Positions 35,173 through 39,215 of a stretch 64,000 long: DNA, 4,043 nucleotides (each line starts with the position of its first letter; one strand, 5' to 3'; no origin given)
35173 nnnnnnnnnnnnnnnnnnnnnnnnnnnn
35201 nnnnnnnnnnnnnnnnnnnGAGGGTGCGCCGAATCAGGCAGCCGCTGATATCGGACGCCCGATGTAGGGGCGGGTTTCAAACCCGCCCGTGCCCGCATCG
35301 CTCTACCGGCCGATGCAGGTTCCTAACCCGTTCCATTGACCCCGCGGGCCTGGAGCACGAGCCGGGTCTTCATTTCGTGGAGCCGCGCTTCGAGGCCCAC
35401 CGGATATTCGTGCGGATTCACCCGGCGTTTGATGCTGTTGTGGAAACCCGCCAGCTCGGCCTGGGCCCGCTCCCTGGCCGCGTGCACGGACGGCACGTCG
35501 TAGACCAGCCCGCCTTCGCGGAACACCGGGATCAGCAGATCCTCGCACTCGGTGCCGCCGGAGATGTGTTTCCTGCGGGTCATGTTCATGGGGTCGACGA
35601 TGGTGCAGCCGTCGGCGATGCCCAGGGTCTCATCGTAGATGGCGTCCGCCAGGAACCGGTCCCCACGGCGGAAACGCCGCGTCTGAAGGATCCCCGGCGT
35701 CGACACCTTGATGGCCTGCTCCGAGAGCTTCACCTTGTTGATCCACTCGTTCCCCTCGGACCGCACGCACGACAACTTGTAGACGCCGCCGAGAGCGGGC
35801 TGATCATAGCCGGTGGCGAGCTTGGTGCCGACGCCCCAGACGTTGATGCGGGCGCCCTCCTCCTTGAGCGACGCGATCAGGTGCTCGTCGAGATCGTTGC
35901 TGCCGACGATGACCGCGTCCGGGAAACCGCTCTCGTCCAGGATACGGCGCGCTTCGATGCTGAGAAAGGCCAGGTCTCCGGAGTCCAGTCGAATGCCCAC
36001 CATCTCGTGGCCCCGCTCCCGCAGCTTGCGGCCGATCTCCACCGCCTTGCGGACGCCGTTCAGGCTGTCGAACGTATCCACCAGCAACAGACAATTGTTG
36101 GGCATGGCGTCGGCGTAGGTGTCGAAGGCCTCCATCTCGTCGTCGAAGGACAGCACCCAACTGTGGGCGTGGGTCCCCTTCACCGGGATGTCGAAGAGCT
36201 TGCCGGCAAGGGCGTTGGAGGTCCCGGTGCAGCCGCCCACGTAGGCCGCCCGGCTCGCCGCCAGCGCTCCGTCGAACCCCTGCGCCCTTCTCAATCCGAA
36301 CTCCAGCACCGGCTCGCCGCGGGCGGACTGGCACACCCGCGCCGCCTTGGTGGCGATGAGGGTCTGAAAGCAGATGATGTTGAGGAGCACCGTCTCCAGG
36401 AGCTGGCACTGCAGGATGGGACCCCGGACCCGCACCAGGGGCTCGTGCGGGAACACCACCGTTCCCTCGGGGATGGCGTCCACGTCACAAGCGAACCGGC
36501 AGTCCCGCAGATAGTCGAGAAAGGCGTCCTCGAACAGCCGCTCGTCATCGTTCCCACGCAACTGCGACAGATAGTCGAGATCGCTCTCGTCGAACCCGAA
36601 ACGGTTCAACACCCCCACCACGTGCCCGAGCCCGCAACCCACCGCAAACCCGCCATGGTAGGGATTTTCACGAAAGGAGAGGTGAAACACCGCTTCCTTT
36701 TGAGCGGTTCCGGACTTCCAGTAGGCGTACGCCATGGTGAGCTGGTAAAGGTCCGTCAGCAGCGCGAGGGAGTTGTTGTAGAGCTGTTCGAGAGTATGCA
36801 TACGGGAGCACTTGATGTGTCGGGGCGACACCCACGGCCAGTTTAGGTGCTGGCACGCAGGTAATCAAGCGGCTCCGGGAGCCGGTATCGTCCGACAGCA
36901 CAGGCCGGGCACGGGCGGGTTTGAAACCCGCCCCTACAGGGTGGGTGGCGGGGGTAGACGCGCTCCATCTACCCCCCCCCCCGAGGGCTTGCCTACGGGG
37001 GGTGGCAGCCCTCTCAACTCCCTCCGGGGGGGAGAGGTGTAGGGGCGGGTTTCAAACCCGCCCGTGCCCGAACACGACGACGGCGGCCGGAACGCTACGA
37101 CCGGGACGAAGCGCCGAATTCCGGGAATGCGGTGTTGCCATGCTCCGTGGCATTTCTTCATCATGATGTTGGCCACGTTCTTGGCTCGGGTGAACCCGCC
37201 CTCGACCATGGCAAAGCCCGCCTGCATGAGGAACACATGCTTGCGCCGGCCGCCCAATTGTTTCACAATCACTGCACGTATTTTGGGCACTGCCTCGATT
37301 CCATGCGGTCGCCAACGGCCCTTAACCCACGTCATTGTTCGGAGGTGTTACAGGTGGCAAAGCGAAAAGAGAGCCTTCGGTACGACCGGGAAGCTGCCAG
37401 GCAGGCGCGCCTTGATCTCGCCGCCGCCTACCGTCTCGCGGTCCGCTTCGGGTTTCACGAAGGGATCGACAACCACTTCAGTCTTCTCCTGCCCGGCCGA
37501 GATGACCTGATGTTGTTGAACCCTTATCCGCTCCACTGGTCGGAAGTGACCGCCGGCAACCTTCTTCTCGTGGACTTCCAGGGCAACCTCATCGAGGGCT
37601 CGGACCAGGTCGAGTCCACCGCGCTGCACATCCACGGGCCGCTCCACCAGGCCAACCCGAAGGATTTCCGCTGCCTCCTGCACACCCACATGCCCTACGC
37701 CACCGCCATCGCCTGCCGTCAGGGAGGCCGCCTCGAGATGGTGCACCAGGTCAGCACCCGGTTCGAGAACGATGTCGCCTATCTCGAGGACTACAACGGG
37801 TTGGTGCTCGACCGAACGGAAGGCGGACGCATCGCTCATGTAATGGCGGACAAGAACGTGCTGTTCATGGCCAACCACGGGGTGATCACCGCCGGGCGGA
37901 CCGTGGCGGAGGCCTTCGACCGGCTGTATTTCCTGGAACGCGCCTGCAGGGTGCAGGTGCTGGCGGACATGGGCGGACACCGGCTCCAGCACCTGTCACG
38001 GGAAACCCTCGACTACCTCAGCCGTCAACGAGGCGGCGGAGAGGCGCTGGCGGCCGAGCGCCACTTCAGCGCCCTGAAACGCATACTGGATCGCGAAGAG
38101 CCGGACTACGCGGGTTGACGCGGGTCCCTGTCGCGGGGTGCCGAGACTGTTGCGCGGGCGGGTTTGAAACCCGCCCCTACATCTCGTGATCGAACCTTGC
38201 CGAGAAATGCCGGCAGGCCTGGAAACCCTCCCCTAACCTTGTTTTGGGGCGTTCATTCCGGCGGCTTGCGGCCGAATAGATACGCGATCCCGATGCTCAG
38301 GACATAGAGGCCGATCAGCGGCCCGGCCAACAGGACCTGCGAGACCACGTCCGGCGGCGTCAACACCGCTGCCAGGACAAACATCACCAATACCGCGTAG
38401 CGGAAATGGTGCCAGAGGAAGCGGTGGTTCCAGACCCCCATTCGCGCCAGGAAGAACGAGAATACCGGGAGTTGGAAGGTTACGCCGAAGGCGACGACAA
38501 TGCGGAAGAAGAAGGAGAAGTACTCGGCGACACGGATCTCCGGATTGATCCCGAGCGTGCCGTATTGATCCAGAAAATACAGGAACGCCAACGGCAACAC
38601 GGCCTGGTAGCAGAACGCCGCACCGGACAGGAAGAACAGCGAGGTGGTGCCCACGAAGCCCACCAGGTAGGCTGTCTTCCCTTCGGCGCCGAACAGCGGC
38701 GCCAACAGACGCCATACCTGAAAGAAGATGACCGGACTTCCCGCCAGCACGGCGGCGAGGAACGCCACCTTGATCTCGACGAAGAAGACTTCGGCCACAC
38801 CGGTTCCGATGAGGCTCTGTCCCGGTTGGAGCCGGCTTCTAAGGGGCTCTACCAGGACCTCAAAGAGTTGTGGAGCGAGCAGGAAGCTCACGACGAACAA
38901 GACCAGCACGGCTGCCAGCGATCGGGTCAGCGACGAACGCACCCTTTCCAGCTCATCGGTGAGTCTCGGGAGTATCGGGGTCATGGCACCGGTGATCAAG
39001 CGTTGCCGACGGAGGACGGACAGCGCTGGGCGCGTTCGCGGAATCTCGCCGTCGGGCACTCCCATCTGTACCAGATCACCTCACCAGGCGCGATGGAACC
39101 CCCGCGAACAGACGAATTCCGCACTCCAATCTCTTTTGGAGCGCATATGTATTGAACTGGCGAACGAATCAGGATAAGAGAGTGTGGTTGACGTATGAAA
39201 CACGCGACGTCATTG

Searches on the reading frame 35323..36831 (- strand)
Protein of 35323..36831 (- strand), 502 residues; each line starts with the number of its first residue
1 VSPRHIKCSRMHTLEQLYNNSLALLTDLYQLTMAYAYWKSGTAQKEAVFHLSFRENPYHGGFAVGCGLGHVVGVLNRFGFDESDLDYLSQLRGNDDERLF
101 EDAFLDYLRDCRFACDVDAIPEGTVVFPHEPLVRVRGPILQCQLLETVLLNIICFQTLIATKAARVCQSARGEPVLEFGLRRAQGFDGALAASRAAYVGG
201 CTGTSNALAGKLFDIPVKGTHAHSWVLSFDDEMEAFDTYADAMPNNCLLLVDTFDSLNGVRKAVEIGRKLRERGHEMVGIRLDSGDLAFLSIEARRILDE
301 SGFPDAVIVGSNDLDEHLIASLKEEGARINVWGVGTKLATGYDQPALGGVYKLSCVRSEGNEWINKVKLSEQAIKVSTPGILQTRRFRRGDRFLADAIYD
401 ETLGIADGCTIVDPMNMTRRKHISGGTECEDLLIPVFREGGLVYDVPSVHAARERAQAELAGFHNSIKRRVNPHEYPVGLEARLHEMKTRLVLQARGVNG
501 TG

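Call 22: search_protein_families(library=pfam, proteins=[window:35323-36831:-], max_evalue=0.001)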
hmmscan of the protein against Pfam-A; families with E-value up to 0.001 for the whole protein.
window:35323-36831:- (502 aa): 4 families
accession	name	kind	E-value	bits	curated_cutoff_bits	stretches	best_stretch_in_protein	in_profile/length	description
PF17767.7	NAPRTase_N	-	5.8e-35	120.8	32.6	1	24-153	1-124/125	Nicotinate phosphoribosyltransferase (NAPRTase) N-terminal domain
PF17956.6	NAPRTase_C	-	4.4e-18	66.2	23.3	1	386-488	7-111/111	Nicotinate phosphoribosyltransferase C-terminal domain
PF02749.22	QRPTase_N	-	1.3e-06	29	27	1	113-155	39-80/82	Quinolinate phosphoribosyl transferase, N-terminal domain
PF04095.22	NAPRTase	-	6.6e-05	23.2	20.8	1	177-357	5-197/239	Nicotinate phosphoribosyltransferase (NAPRTase) family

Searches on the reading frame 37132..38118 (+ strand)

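Call 22: search_protein_families(library=pfam, proteins=[window:37132-38118:+], max_evalue=0.001)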
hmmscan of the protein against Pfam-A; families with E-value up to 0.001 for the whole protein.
window:37132-38118:+ (328 aa): 1 family
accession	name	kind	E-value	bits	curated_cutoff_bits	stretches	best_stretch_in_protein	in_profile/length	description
PF00596.27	Aldolase_II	-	5.8e-40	137.6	22.2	1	95-276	2-183/183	Class II Aldolase and Adducin N-terminal domain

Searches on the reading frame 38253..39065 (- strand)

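Call 22: search_protein_families(library=pfam, proteins=[window:38253-39065:-], max_evalue=0.001)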
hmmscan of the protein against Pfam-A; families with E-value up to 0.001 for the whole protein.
window:38253-39065:- (270 aa): 1 family
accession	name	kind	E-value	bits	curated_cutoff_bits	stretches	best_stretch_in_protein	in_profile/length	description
PF00902.23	TatC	-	5.6e-54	183.5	25.1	1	39-249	3-208/208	Sec-independent protein translocase protein (TatC)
